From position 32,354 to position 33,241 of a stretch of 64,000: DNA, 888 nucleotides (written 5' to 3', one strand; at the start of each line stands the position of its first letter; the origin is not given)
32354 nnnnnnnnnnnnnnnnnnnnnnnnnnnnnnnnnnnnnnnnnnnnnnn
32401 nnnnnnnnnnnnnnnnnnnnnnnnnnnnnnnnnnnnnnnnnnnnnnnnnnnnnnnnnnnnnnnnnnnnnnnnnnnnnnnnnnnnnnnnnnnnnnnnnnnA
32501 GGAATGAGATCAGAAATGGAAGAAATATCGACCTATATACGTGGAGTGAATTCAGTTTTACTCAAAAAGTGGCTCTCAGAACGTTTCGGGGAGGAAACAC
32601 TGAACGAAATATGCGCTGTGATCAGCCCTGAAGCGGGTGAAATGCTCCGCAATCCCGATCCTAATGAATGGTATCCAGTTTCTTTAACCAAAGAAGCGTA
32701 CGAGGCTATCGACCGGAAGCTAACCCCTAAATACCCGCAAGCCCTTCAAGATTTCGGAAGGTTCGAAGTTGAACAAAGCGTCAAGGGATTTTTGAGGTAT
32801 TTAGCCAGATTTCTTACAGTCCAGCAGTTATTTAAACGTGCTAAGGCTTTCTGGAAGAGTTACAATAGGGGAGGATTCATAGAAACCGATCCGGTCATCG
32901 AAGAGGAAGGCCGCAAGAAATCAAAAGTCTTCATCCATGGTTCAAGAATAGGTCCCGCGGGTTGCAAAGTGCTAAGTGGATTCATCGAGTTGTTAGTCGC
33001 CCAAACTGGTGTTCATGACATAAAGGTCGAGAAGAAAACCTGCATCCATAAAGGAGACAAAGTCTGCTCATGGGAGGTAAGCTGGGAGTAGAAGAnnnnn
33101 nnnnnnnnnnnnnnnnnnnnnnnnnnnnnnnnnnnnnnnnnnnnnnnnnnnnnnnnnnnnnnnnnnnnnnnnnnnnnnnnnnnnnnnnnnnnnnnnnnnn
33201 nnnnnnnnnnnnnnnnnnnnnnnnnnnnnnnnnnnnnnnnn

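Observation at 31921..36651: Tandem array of eight ~190-aa V4R-like paralogs in a single operon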

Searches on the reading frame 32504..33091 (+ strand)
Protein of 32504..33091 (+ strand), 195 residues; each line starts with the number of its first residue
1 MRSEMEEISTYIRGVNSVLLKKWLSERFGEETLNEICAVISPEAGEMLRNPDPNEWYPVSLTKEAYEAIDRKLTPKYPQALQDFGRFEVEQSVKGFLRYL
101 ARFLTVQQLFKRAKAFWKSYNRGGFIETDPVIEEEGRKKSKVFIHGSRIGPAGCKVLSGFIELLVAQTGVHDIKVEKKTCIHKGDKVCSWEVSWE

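Call 3: search_protein_families(library=pfam, proteins=[window:32504-33091:+], max_evalue=1)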
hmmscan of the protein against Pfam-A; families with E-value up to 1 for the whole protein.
window:32504-33091:+ (195 aa): 1 family
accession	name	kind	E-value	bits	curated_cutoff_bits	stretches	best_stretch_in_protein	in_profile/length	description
PF07700.20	HNOB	-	0.0028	18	25.5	1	20-101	8-86/163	Haem-NO-binding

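Call 4: search_protein_families(library=ncbifam, proteins=[window:32504-33091:+], max_evalue=1)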
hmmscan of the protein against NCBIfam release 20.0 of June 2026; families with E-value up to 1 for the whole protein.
window:32504-33091:+ (195 aa): 1 family
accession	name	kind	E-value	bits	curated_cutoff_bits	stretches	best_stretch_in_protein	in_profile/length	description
NF053755.1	MsvR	equivalog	0.0012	18.6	220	1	106-192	150-236/236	transcriptional factor MsvR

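Call 7: find_homologous_proteins(query=window:32504-33088:+, max_evalue=0.001)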
Query window:32504-33088:+ (195 aa): 16 proteins with E <= 0.001 among 95 candidates.
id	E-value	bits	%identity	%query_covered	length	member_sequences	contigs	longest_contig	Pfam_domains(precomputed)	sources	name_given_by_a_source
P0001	2.5e-125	434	100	98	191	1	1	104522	-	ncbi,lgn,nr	ncbi:hypothetical protein JXM67_02905 [candidate division WOR-3 bacterium]|nr:hypothetical protein [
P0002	1.1e-95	337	76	98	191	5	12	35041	-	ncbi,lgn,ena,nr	ncbi:hypothetical protein GX441_01910 [bacterium]|nr:hypothetical protein [bacterium]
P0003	6.5e-90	319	75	98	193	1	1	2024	-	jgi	jgi:predicted hydrocarbon binding protein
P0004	1.7e-89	317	74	98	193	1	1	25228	-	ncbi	-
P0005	1.8e-89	317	73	98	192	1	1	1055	-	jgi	jgi:predicted hydrocarbon binding protein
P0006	1.7e-86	307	70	98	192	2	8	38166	-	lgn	-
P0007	5.1e-86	306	68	97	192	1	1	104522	-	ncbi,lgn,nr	ncbi:hypothetical protein JXM67_02900 [candidate division WOR-3 bacterium]|nr:hypothetical protein [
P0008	1.6e-84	301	68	98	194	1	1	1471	-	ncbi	-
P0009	1.4e-80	288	64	97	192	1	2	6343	-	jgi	jgi:hypothetical protein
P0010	2.0e-76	275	63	97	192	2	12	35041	-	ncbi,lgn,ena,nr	ncbi:hypothetical protein GX441_01915 [bacterium]|nr:hypothetical protein [bacterium]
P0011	5.7e-71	257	58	98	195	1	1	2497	-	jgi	jgi:hypothetical protein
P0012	3.4e-50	189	45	98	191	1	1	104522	-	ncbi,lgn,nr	ncbi:hypothetical protein JXM67_02910 [candidate division WOR-3 bacterium]|nr:hypothetical protein [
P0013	4.1e-49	185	45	95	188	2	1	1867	-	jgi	jgi:hypothetical protein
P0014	3.1e-47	179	54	76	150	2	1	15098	-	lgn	-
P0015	8.3e-46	175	41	98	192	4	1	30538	-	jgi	jgi:hypothetical protein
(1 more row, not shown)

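Call 12: search_solved_structures(query=A2, max_evalue=10, show_alignments=3)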
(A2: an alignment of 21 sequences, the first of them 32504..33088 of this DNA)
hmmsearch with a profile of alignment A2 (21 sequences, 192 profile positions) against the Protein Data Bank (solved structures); distinct sequences matched with E-value up to 10: 1.
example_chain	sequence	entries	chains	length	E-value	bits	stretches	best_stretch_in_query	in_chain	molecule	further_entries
6c2u_A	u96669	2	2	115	0.69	13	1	123-180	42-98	phosphate-loop protein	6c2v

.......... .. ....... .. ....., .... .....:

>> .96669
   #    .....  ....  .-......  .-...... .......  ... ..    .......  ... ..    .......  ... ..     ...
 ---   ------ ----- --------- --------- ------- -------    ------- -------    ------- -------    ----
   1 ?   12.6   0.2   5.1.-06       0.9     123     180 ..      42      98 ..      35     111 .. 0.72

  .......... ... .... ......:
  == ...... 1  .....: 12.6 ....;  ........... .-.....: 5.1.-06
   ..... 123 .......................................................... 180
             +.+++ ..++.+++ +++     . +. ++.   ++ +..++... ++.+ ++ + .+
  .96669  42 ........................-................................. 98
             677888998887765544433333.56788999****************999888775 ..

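Call 13: find_encoding_contigs(protein=P0002, flank=10000, max_places=4)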
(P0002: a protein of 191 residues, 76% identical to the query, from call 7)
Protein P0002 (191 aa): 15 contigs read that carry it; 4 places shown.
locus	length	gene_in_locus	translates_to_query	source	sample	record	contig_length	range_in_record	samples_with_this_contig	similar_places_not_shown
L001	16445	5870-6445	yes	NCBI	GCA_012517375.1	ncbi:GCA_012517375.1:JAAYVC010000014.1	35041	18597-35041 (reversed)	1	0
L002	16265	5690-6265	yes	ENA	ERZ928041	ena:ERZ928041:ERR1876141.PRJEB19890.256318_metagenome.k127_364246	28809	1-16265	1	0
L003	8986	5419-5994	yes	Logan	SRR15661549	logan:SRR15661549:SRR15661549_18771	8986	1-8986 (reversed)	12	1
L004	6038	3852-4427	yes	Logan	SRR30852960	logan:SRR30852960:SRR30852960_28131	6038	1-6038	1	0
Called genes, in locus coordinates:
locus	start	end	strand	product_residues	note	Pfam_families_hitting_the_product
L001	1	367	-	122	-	?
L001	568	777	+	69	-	-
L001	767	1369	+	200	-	-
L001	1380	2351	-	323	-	PF03537:Glyco_hydro_114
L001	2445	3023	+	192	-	-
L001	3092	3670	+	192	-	-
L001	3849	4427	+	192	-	-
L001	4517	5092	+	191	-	-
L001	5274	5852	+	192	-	-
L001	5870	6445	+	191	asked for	-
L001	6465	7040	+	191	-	PF02830:V4R (weak)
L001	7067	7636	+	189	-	-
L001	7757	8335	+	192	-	-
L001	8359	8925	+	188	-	-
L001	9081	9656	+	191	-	-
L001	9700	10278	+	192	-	-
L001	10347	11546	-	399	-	PF00202:Aminotran_3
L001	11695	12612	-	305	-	-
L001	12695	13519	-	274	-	PF02548:Pantoate_transf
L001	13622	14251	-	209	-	PF01712:dNK, PF13238:AAA_18 (weak), PF13671:AAA_33 (faint), PF02223:Thymidylate_kin (faint)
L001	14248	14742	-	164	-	PF01288:HPPK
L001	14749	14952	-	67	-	PF00313:CSD, PF08206:OB_RNB (weak)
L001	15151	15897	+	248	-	-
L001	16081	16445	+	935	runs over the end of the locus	-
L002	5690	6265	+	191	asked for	-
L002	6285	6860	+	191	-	PF02830:V4R (weak)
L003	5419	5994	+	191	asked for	-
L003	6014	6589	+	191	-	PF02830:V4R (weak)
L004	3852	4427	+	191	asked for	-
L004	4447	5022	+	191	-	PF02830:V4R (weak)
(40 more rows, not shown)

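Call 14: find_encoding_contigs(protein=P0006, flank=10000, max_places=3)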
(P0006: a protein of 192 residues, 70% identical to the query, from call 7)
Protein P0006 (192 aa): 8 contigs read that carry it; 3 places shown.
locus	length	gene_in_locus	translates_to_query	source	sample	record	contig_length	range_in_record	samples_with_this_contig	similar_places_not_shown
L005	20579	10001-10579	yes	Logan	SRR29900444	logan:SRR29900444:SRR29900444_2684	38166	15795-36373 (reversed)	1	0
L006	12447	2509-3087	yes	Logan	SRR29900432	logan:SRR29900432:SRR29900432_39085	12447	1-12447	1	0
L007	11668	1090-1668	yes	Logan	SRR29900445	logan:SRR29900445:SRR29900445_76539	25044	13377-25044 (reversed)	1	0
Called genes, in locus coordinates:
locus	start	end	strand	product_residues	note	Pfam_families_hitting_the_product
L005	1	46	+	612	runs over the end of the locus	?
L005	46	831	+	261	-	PF00795:CN_hydrolase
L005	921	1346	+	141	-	PF03259:Robl_LC7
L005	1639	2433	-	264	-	PF13507:GATase_5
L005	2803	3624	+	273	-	PF02353:CMAS (weak), PF13489:Methyltransf_23, PF01209:Ubie_methyltran, PF05175:MTS (weak), PF13847:Methyltransf_31, PF08241:Methyltransf_11, PF08242:Methyltransf_12, PF13649:Methyltransf_25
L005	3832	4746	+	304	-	PF13489:Methyltransf_23 (weak), PF13649:Methyltransf_25, PF13847:Methyltransf_31, PF08241:Methyltransf_11 (weak)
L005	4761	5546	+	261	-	PF01209:Ubie_methyltran, PF03848:TehB (weak), PF13489:Methyltransf_23, PF03291:mRNA_G-N7_MeTrfase (weak), PF13847:Methyltransf_31, PF08241:Methyltransf_11, PF08242:Methyltransf_12, PF13649:Methyltransf_25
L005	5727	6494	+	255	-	PF13489:Methyltransf_23, PF01209:Ubie_methyltran (weak), PF08241:Methyltransf_11, PF08242:Methyltransf_12, PF13649:Methyltransf_25, PF13847:Methyltransf_31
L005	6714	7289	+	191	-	-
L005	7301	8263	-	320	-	PF03537:Glyco_hydro_114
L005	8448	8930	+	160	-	-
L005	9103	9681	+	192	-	-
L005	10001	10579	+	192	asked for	-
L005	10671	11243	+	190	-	-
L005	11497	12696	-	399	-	PF00202:Aminotran_3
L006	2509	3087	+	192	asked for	-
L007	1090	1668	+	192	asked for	-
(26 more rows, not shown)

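Call 15: find_encoding_contigs(protein=P0015, flank=10000, max_places=3)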
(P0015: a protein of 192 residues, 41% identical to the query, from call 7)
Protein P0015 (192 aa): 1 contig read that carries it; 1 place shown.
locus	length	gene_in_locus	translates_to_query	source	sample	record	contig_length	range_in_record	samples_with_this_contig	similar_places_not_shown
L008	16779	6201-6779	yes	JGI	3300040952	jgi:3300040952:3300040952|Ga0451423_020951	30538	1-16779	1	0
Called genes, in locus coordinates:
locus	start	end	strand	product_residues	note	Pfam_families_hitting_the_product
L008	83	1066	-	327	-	-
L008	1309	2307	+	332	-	PF01209:Ubie_methyltran, PF02353:CMAS (weak), PF13489:Methyltransf_23, PF05175:MTS (weak), PF13847:Methyltransf_31, PF08241:Methyltransf_11, PF08242:Methyltransf_12, PF13649:Methyltransf_25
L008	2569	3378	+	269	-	PF01209:Ubie_methyltran, PF00398:RrnaAD (weak), PF05175:MTS (weak), PF13489:Methyltransf_23, PF13847:Methyltransf_31, PF08241:Methyltransf_11, PF08242:Methyltransf_12, PF13649:Methyltransf_25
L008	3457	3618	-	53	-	PF03537:Glyco_hydro_114 (weak)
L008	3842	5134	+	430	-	PF04055:Radical_SAM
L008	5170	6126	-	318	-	PF03537:Glyco_hydro_114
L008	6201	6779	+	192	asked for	-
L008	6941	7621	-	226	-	PF01895:PhoU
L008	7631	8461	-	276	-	PF00005:ABC_tran, PF02463:SMC_N (weak), PF13304:AAA_21 (weak)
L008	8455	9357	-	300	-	PF00528:BPD_transp_1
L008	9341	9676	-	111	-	-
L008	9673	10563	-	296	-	PF00528:BPD_transp_1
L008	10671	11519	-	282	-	PF12849:PBP_like_2, PF13531:SBP_bac_11, PF01547:SBP_bac_1 (weak), PF12727:PBP_like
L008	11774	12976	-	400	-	PF16930:Porin_5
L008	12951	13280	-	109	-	-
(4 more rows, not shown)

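Call 21: predict_structure(alignment_id=A2)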
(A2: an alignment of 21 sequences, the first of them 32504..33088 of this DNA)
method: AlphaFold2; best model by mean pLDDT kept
length: 195 residues; sequences in the alignment: 21
mean_pLDDT: 88.6   pTM: 0.85
mean pLDDT of the five models: 88.6, 88.5, 88.3, 87.9, 86.1
residues with pLDDT >= 90: 120; 70-90: 61; 50-70: 7; < 50: 7
segments of 3 or more residues with pLDDT < 50: 1-5
pLDDT, mean of each block of 10 residues (from residue 1): 56 95 97 97 98 95 97 96 95 80 88 87 88 92 85 92 92 84 66 94
secondary structure, 60 per line:
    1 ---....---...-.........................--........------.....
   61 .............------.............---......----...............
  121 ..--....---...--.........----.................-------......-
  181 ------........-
elements in order: H4-7 E11-13 H15-39 H42-49 E56-58 H59-73 H80-92 H96-101 H106-120 E125-128 E132-134 E137-145 H150-166 E174-179 E187-194

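Call 25: fold_search(model_id=the predicted structure, library=pdb)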
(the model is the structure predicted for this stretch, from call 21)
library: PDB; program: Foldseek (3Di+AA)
matches with E <= 10: 612; with E <= 0.001: 29
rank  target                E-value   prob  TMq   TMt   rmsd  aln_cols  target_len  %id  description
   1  6cww_A                5.4e-06  1.00  0.64  0.67   4.3       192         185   14  Cs H-NOX mutant with unnatural amino acid 4-cyano-L-phenylalanine at site 5 (released 2018-05-16)
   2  3sj5_B                5.7e-06  1.00  0.63  0.67   4.5       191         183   16  I5F Mutant Structure of T. Tengcongensis H-NOX (released 2011-07-20)
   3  6bde                  6.0e-06  1.00  0.66  0.69   4.4       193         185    9  Crystal structure of Fe(II) unliganded H-NOX protein mutant A71G from K. algicida (released 2018-05-30)
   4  4u9b                  6.7e-06  1.00  0.64  0.68   4.4       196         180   14  Crystal structure of an H-NOX protein from S. oneidensis in the Fe(II)NO ligation state (released 2014-10-01)
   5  3nvr_B                6.7e-06  1.00  0.62  0.67   4.3       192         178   14  Modulating Heme Redox Potential Through Protein-Induced Porphyrin Distortion (released 2010-09-08)
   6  3nvr_A                7.1e-06  1.00  0.63  0.67   4.3       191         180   14  Modulating Heme Redox Potential Through Protein-Induced Porphyrin Distortion (released 2010-09-08)
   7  3sj5_A                7.5e-06  1.00  0.66  0.69   4.0       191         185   15  I5F Mutant Structure of T. Tengcongensis H-NOX (released 2011-07-20)
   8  4it2_A                9.9e-06  1.00  0.66  0.70   3.9       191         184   15  Mn(III)-PPIX bound Tt H-NOX (released 2013-02-27)
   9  3m0b                  1.2e-05  1.00  0.64  0.66   4.2       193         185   14  Ru-Porphyrin Protein Scaffolds for Sensing O2 (released 2010-04-14)
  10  3eee_A                2.0e-05  1.00  0.63  0.65   4.2       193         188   13  Probing the function of heme distortion in the H-NOX family (released 2008-11-25)
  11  3nvu_A                2.6e-05  1.00  0.63  0.65   4.2       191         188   15  Modulating Heme Redox Potential Through Protein-Induced Porphyrin Distortion (released 2010-09-08)
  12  1u55_B                2.6e-05  1.00  0.62  0.64   4.3       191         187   15  Crystal structure of an oxygen binding H-NOX domain related to soluble guanylate cyclases (oxygen complex) (released 2004-08-31)
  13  6bdd                  2.9e-05  1.00  0.66  0.69   4.4       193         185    8  Crystal structure of Fe(II) unliganded H-NOX protein from K. algicida (released 2018-05-30)
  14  1u56_B                3.0e-05  1.00  0.63  0.66   4.2       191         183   15  Crystal structure of an oxygen binding H-NOX domain related to soluble guanylate cyclases (Water-ligated, ferric form) (released 2004-08-31)
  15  3tf0_A                3.0e-05  1.00  0.60  0.63   4.7       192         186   14  Crystal structure of an H-NOX protein from T. tengcongensis (released 2011-11-09)
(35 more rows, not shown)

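Call 27: search_protein_representatives(alignment_id=A2)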
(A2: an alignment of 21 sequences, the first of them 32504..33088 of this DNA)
Query: 21 sequences, 192 profile positions. Proteins with E-value up to 0.001 (for the whole library): 2226; up to 1e-10: 488; up to 1e-30: 12. The best 150 are listed.
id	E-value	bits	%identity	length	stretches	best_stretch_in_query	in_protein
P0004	1.2e-88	312.4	-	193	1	1-191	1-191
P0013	2.0e-79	282.3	-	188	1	5-191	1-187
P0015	1.0e-75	270.2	-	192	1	1-191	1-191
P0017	3.2e-67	242.5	-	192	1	2-191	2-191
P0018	2.0e-64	233.3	-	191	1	5-191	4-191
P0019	6.3e-59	215.4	-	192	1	4-191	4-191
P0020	1.1e-55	204.9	-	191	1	1-191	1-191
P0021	2.0e-54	200.8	-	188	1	8-190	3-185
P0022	2.4e-46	174.4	-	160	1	34-191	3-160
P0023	7.3e-46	172.8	-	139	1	56-191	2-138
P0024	4.5e-37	144.1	-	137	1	5-142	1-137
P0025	6.0e-32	127.4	-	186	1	2-190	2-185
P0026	1.1e-30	123.3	-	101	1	1-102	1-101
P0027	5.1e-29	117.9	-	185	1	7-191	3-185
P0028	2.3e-28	115.7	-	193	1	1-191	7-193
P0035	5.4e-25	104.7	-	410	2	2-191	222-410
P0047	4.2e-21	92.0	-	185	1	8-191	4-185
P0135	1.3e-16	77.4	-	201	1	5-190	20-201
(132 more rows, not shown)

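Call 29: search_protein_families(library=pfam, alignment_id=A3, max_evalue=0.01)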
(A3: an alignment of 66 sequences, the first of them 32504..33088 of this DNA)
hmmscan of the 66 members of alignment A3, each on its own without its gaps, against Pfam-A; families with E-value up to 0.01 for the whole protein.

A. member 1, window:32504-33088:+ (195 aa): 1 family
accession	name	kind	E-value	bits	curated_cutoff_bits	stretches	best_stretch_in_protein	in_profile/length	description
PF07700.20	HNOB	-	0.0028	18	25.5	1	20-101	8-86/163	Haem-NO-binding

B. families by the number of members that match (of 66 scanned): 11 families
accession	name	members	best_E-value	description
PF02830.23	V4R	44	2.1e-07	V4R domain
PF07700.20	HNOB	12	4.5e-06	Haem-NO-binding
PF09536.15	DUF2378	10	1.7e-07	Protein of unknown function (DUF2378)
PF00069.31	Pkinase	1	4.1e-41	Protein kinase domain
PF07714.23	PK_Tyr_Ser-Thr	1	5.3e-26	Protein tyrosine and serine/threonine kinase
PF00196.25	GerE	1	9e-16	Bacterial regulatory proteins, luxR family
PF01636.29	APH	1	1.4e-09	Phosphotransferase enzyme family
PF08281.18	Sigma70_r4_2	1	8.7e-06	Sigma-70, region 4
PF14686.12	fn3_3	1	5.7e-05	Polysaccharide lyase family 4, domain II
PF06293.20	Kdo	1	0.0005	Lipopolysaccharide kinase (Kdo/WaaP) family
PF13384.12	HTH_23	1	0.00091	Homeodomain-like domain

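Call 30: search_protein_families(library=ncbifam, alignment_id=A3, max_evalue=0.01)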
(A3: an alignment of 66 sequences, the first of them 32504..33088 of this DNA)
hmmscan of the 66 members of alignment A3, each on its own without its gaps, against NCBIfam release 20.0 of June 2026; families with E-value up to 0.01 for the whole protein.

A. member 1, window:32504-33088:+ (195 aa): 1 family
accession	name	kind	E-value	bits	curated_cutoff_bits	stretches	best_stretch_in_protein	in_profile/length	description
NF053755.1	MsvR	equivalog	0.0012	18.6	220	1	106-192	150-236/236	transcriptional factor MsvR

B. families by the number of members that match (of 66 scanned): 45 families (the first 25 are shown)
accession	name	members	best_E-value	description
NF053755.1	MsvR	20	5.2e-07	transcriptional factor MsvR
TIGR02265.1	Mxa_TIGR02265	11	4e-06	TIGR02265 family protein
NF033483.0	PknB_PASTA_kin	1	4.6e-65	Stk1 family PASTA domain-containing Ser/Thr kinase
NF052427.1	StpK7MSMEG_1200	1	5.3e-40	serine/threonine protein kinase StpK7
TIGR03903.1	TOMM_kin_cyc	1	1e-37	TOMM system kinase/cyclase fusion protein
NF047741.1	antiphage_MADS6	1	5.9e-36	methylation-associated defense system protein kinase MAD6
NF038150.1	lanthi_synth_IV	1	9.3e-30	class IV lanthionine synthetase LanL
NF033442.0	BREX_PglW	1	7.3e-29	BREX system serine/threonine kinase PglW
NF009651.0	PRK13184.1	1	1.4e-25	serine/threonine-protein kinase PknD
NF053615.1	SerThrKinAfsKStmc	1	3.3e-21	protein serine/threonine kinase AfsK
NF038151.1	lanthi_synth_III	1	7.9e-13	class III lanthionine synthetase LanKC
NF007935.0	PRK10651.1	1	3.6e-11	two-component system response regulator NarL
NF047785.1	respo_reg_MadR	1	4e-10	MadR family response regulator transcription factor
NF052366.1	photon_PedR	1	5.8e-10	photosynthetic electron transport-dependent transcriptional regulator PedR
NF041830.1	RR_TF_ErdR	1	3.2e-09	response regulator transcription factor ErdR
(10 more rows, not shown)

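Call 38: find_related_loci(query=A2, collection=genome_contigs, flank=10000)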
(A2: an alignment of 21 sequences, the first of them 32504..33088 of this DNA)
Query A2 (195 aa) in genome_contigs; peptide patterns used: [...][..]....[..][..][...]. (x = any residue, [..] = any of these).
26 stretches matched a pattern; 2 encode a relative of the query (tblastn E <= 1e-3); 1 distinct loci.
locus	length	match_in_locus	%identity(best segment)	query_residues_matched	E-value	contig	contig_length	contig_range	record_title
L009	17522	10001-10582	73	2-195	9e-97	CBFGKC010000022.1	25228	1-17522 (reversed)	MAG: candidate division WOR-3 bacterium isolate V_C2H3O2Na_Bin.72.optimized.1 genome assembly, contig: NODE_22_length_25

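Call 40: find_encoding_contigs(protein=P0027, flank=8000, max_places=3)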
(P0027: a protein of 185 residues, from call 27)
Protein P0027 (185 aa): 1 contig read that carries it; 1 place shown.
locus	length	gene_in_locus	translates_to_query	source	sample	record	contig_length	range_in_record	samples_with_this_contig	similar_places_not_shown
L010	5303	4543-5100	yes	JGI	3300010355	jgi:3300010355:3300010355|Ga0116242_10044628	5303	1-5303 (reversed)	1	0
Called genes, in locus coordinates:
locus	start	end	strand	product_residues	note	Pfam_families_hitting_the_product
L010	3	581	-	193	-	?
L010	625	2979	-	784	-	-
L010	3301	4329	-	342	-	PF02424:ApbE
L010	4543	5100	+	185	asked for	-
